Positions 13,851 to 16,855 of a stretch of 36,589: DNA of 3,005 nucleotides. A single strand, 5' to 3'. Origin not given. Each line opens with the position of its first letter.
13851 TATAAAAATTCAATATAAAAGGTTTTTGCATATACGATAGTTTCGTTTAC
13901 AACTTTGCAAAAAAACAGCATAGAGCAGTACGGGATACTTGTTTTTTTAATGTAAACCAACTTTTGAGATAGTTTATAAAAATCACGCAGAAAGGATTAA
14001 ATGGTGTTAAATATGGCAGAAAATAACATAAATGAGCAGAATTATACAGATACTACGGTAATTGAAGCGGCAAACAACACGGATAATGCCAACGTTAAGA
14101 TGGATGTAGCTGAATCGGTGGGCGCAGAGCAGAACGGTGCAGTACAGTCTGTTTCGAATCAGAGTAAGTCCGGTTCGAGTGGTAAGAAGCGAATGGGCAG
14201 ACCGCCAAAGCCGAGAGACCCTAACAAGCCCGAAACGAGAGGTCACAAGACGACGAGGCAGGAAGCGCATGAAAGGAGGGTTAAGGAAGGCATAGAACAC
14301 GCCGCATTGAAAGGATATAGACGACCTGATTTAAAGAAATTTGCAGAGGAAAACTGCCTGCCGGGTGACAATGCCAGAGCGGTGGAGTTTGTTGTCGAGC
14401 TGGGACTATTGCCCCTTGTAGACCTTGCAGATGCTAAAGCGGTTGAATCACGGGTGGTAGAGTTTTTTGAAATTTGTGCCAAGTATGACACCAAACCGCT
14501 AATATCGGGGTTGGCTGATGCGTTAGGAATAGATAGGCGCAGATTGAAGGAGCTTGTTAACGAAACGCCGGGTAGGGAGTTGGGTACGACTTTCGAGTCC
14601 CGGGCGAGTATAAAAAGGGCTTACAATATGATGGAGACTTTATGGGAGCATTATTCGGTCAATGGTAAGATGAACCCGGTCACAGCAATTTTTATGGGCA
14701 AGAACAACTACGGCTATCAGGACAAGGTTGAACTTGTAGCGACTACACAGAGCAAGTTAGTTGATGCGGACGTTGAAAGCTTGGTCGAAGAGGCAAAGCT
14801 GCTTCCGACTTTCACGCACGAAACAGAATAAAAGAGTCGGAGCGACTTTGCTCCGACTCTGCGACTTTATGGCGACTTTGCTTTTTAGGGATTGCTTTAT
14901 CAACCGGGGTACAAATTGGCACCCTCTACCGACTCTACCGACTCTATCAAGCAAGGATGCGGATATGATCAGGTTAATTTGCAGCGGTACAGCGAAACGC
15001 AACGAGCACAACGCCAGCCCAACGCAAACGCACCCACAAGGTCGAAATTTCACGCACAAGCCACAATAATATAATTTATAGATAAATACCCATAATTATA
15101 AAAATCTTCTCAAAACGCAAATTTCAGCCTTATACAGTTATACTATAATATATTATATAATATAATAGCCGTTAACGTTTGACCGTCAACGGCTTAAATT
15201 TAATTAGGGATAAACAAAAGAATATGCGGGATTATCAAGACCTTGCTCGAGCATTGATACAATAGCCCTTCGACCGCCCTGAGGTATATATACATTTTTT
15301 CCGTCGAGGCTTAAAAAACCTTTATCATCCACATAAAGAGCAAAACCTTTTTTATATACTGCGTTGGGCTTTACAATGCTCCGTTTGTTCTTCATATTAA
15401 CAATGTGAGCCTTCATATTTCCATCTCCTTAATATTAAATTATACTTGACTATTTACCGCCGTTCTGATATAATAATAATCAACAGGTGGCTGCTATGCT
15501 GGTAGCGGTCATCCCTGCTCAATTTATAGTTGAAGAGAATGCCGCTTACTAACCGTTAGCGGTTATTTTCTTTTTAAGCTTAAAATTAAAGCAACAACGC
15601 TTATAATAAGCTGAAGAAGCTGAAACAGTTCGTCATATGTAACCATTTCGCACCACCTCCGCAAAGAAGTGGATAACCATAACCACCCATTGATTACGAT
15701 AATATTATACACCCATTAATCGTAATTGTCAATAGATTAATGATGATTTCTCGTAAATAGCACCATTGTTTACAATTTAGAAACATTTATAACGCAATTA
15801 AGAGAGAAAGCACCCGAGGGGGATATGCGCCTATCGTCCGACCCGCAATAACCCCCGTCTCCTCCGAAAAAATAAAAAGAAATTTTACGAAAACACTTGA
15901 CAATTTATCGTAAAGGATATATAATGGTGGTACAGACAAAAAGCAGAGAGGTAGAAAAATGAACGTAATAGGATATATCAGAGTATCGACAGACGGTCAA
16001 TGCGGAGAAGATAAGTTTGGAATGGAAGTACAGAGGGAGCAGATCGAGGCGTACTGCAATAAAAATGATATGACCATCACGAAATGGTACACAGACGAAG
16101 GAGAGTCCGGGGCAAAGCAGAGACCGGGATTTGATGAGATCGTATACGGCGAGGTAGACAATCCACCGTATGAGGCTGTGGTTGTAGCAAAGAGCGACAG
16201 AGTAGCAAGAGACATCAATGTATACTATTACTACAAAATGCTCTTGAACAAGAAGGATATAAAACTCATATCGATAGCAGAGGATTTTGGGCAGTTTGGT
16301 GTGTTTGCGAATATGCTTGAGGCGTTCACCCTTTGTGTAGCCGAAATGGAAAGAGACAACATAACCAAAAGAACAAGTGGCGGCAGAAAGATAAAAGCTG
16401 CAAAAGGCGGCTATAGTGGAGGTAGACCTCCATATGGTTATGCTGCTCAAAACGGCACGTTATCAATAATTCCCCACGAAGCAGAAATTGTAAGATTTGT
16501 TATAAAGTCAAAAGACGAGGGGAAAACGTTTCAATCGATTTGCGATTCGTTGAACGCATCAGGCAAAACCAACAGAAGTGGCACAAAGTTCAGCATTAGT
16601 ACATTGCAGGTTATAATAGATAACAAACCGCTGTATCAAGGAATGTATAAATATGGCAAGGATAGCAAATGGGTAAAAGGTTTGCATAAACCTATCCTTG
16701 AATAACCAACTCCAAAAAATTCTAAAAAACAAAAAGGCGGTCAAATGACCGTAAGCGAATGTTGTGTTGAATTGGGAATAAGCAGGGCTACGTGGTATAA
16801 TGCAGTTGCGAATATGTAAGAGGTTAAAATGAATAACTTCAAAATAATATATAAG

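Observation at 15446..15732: Type I toxin-antitoxin-like pair: 27-aa Hol-Tox-like peptide with a convergent small RNA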

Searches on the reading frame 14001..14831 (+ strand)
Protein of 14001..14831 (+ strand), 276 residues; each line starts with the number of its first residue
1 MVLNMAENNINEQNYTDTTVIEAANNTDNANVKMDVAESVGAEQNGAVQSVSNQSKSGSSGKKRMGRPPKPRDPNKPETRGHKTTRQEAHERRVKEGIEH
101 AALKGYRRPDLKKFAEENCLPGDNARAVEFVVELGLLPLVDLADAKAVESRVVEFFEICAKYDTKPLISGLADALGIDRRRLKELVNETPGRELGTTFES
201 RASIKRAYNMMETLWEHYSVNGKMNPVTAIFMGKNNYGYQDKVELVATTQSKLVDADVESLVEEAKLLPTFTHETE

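Call 5: search_protein_families(library=pfam, proteins=[window:14001-14831:+], max_evalue=1)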
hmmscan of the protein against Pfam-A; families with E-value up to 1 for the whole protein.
window:14001-14831:+ (276 aa): 2 families
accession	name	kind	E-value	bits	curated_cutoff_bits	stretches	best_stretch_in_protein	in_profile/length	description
PF16677.11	GP3_package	-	7.1e-08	33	29.4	1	143-244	7-104/105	DNA-packaging protein gp3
PF08546.17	ApbA_C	-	0.088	13.6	22.7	1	209-239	1-31/125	Ketopantoate reductase PanE/ApbA C terminal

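Call 51: find_encoding_contigs(protein=window:14001-14831:+, flank=4000, max_places=10)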
Protein window:14001-14831:+ (276 aa): no gene with exactly this product is on record in the collection.

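Call 58: search_protein_families(library=phrogs, proteins=[window:14001-14831:+], max_evalue=0.01)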
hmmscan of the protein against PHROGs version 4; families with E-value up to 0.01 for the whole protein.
window:14001-14831:+ (276 aa): 1 family
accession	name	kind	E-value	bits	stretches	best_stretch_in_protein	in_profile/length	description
phrog_606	-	head and packaging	2.5e-05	25.4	1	168-260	72-151/167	terminase small subunit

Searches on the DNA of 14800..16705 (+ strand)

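Call 6: search_rna_families(source=window, start=14800, end=16200, threshold=evalue, max_evalue=10, show_alignments=3)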
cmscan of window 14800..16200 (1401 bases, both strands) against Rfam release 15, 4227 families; matches with E-value up to 10: 5.
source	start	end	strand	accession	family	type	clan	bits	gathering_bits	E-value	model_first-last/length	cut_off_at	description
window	15334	15500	-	RF04359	Plastid-GIID1-clpP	Intron;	-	18.1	140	2.1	1-179/179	no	Plastid group II-D1 clpP intron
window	14833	14860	-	RF02346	ar35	Gene; sRNA;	-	14.4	45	7.2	110-137/144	no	Alphaproteobacterial sRNA ar35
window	15092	15138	-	RF00026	U6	Gene; snRNA; splicing;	CL00009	13.9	44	2.9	1-105/105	no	U6 spliceosomal RNA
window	14979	15136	-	RF01295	SCARNA7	Gene; snRNA; snoRNA; scaRNA;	-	11.7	65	2.7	1-330/330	no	Small Cajal body-specific RNA 7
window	15561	15683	-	RF01412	BsrG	Gene; sRNA;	-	10.9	55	9.9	28-151/259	no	BsrG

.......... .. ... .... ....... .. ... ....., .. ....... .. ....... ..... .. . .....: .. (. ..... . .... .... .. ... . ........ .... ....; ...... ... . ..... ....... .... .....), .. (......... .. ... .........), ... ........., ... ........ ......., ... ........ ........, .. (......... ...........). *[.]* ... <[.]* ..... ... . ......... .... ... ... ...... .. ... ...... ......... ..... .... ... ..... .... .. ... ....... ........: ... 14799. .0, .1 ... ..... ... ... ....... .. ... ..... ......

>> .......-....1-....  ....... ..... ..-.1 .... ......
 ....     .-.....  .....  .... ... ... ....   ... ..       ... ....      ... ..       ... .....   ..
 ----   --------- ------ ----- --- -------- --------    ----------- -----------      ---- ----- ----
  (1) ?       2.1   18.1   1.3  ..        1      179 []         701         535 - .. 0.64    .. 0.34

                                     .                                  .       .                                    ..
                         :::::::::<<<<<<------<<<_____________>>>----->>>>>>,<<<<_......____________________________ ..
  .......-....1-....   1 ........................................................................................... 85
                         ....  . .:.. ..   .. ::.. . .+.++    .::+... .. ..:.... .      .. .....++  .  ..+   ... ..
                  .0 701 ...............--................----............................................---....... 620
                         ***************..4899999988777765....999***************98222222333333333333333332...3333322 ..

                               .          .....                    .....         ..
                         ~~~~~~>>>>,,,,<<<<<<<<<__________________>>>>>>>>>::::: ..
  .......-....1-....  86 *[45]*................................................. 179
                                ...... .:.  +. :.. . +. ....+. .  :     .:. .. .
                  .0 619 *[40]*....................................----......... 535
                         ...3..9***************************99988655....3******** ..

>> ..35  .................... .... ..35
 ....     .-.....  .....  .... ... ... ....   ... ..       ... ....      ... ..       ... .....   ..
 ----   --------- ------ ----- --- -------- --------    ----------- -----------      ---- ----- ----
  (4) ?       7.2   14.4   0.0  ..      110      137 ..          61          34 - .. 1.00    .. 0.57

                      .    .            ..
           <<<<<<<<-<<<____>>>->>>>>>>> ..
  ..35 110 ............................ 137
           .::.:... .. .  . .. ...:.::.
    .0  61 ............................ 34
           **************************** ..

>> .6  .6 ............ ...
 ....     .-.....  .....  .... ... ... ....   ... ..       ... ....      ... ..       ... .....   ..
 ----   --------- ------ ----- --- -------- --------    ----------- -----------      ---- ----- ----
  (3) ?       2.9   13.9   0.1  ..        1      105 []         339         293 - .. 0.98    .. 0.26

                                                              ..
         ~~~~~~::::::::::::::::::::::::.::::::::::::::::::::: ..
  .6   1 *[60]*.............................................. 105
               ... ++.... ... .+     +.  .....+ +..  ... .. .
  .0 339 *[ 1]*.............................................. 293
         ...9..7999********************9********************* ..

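Call 8: search_dna_similar(query=window:15100-16000:+, collection=phages, mode=distant, max_rows=30)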
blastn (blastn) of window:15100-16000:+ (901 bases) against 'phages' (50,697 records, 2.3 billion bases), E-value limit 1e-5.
No match.

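Call 9: search_dna_similar(query=window:15100-16000:+, collection=plasmids, mode=distant, max_rows=30)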
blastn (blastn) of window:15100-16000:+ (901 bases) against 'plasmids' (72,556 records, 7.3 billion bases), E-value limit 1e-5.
No match.

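Call 89: search_rna_families(sources=[L002, L016, L035, L089, L076, L095, L148], threshold=evalue, max_evalue=0.1)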
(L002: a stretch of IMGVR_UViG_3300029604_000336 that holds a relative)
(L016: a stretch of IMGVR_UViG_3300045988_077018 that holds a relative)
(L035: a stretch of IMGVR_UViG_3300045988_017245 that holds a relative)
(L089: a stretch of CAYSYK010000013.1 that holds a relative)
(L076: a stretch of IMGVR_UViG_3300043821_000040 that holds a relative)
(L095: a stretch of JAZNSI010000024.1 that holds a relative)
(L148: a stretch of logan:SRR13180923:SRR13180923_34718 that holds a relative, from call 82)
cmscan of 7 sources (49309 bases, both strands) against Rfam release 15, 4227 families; matches with E-value up to 0.1: 2.
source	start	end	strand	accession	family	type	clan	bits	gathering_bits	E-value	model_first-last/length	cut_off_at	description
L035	957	1028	+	RF00005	tRNA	Gene; tRNA;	CL00001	64.8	29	6.5e-12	1-71/71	no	tRNA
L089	1272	1369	-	RF01822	RsaJ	Gene; sRNA;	-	30.3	100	0.0022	1-287/287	no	RNA Staph. aureus A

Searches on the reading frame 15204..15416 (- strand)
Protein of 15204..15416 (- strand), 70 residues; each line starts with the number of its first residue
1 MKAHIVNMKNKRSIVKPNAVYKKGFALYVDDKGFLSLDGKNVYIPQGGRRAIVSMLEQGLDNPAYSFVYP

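Call 5: search_protein_families(library=pfam, proteins=[window:15204-15416:-], max_evalue=1)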
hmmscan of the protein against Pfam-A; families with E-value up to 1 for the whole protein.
window:15204-15416:- (70 aa): 0 families

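Call 7: search_protein_families(library=ncbifam, proteins=[window:15204-15416:-], max_evalue=10)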
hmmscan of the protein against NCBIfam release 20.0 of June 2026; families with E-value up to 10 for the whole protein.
window:15204-15416:- (70 aa): 0 families

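Call 20: find_related_loci(query=window:15204-15416:-, collection=viral_contigs, flank=3000)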
Query window:15204-15416:- (70 aa) in viral_contigs; peptide patterns used: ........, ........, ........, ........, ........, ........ (x = any residue, [..] = any of these).
6 stretches matched a pattern, but none encodes a relative of the query by tblastn (E <= 1e-3).

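Call 21: find_encoding_contigs(protein=window:15204-15416:-, flank=6000, max_places=8)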
Protein window:15204-15416:- (70 aa): no gene with exactly this product is on record in the collection.

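Call 58: search_protein_families(library=phrogs, proteins=[window:15204-15416:-], max_evalue=0.01)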
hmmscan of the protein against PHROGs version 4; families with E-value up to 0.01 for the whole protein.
window:15204-15416:- (70 aa): 0 families

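Call 81: find_homologous_proteins(query=window:15204-15416:-, max_evalue=0.001)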
Query window:15204-15416:- (70 aa): 45 proteins with E <= 0.001 among 45 candidates.
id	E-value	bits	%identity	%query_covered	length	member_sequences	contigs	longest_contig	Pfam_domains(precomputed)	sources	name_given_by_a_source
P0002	4.1e-37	142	91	100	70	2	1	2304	-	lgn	-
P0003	4.6e-30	120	79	100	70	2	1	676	-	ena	-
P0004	1.3e-29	119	77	99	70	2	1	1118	-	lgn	-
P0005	2.5e-29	118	77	100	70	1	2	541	-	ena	-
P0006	6.4e-29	117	74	100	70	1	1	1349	-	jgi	jgi:hypothetical protein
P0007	8.8e-29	116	76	100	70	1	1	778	-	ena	-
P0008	1.0e-28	116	74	100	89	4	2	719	-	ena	-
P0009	2.4e-28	115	76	100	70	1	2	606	-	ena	-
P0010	7.7e-28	113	71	100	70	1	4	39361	-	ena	-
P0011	1.6e-27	112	71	100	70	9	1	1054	-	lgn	-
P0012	1.7e-27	112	73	100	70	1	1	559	-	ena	-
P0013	2.6e-27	111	76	100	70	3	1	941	-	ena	-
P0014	4.7e-27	111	71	100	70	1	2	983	-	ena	-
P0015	5.7e-27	110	71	100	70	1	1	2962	-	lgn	-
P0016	6.6e-27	110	71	100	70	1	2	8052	-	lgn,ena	-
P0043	4.3e-23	98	67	100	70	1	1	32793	-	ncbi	-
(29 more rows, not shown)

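Call 82: find_encoding_contigs(protein=P0002, flank=2500, max_places=3)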
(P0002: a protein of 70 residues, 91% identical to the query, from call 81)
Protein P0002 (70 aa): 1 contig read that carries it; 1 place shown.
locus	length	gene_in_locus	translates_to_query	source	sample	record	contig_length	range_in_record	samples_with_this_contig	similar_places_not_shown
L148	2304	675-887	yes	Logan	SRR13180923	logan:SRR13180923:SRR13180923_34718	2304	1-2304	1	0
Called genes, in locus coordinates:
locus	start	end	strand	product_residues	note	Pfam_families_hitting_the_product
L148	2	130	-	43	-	?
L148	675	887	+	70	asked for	-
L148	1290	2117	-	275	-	-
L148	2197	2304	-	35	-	?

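Call 83: find_encoding_contigs(protein=P0010, flank=2500, max_places=3)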
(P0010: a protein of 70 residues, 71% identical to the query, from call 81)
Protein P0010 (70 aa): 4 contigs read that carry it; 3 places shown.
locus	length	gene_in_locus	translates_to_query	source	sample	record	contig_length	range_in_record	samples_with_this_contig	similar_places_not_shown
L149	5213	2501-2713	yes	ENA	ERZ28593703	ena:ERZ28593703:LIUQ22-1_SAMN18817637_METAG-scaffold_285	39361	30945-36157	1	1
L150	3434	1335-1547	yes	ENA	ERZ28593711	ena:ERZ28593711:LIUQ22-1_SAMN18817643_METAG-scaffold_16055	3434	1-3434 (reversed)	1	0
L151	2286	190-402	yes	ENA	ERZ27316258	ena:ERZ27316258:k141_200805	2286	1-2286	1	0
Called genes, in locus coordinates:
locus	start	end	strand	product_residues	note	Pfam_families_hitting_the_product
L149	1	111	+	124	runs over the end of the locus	PF12844:HTH_19 (weak), PF13560:HTH_31 (faint), PF01381:HTH_3 (faint), PF13443:HTH_26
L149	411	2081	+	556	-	PF00239:Resolvase, PF07508:Recombinase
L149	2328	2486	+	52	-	-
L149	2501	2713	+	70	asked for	-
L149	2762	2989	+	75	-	-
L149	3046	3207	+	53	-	-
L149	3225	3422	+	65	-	-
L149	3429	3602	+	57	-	-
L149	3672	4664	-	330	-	PF01510:Amidase_2, PF05036:SPOR, PF08230:CW_7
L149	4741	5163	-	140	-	PF05105:Phage_holin_4_1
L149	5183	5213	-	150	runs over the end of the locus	-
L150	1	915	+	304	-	?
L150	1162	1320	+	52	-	-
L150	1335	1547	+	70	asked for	-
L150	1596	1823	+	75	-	-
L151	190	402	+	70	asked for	-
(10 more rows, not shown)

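Call 84: find_encoding_contigs(protein=P0043, flank=2500, max_places=3)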
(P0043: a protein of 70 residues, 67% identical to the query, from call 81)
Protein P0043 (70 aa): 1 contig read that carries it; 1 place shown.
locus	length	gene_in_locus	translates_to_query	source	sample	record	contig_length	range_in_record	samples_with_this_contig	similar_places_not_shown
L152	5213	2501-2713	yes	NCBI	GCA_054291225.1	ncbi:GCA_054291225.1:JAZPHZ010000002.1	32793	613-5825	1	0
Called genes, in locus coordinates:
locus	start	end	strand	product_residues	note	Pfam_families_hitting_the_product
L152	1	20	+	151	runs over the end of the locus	PF13392:HNH_3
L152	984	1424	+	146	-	-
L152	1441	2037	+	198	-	-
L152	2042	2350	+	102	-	-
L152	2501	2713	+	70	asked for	-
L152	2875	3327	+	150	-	-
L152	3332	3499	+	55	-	PF21983:NikA-like (weak)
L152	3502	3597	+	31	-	-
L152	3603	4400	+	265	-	PF12684:DUF3799, PF12705:PDDEXK_1 (weak)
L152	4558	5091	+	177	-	PF07463:NUMOD4 (weak), PF13392:HNH_3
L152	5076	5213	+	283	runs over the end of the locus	-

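Call 86: find_encoding_contigs(protein=P0004, flank=2500, max_places=3)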
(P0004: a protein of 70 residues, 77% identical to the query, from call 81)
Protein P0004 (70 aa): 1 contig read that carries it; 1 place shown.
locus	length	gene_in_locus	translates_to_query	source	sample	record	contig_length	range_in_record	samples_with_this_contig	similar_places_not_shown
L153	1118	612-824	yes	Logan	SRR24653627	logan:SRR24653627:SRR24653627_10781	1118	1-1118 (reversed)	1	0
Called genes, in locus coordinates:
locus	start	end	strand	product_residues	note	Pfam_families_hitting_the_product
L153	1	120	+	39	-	?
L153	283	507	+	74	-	-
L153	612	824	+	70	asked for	-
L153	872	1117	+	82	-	?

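Call 87: find_encoding_contigs(protein=P0006, flank=2500, max_places=3)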
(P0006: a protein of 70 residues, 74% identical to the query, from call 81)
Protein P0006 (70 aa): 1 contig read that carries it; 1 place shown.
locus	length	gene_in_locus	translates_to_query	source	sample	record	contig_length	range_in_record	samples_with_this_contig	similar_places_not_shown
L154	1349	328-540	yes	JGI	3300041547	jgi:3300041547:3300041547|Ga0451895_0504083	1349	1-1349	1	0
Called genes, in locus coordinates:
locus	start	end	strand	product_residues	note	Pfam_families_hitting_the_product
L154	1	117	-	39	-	?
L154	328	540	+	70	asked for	-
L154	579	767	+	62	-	-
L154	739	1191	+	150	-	-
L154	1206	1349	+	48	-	?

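Call 92: search_protein_families(library=padloc, proteins=[window:15204-15416:-], max_evalue=0.01)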
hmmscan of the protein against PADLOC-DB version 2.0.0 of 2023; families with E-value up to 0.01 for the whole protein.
window:15204-15416:- (70 aa): 0 families

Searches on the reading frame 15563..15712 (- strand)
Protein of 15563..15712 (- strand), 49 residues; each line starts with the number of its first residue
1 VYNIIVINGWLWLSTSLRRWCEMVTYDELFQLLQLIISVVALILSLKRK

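Call 7: search_protein_families(library=ncbifam, proteins=[window:15563-15712:-], max_evalue=10)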
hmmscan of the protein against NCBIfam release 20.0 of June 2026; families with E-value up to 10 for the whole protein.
window:15563-15712:- (49 aa): 0 families

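Call 12: find_homologous_proteins(query=window:15566-15712:-, max_evalue=10)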
Query seq(49 aa): no candidate shares three 5-residue words with the query. No homologue found.
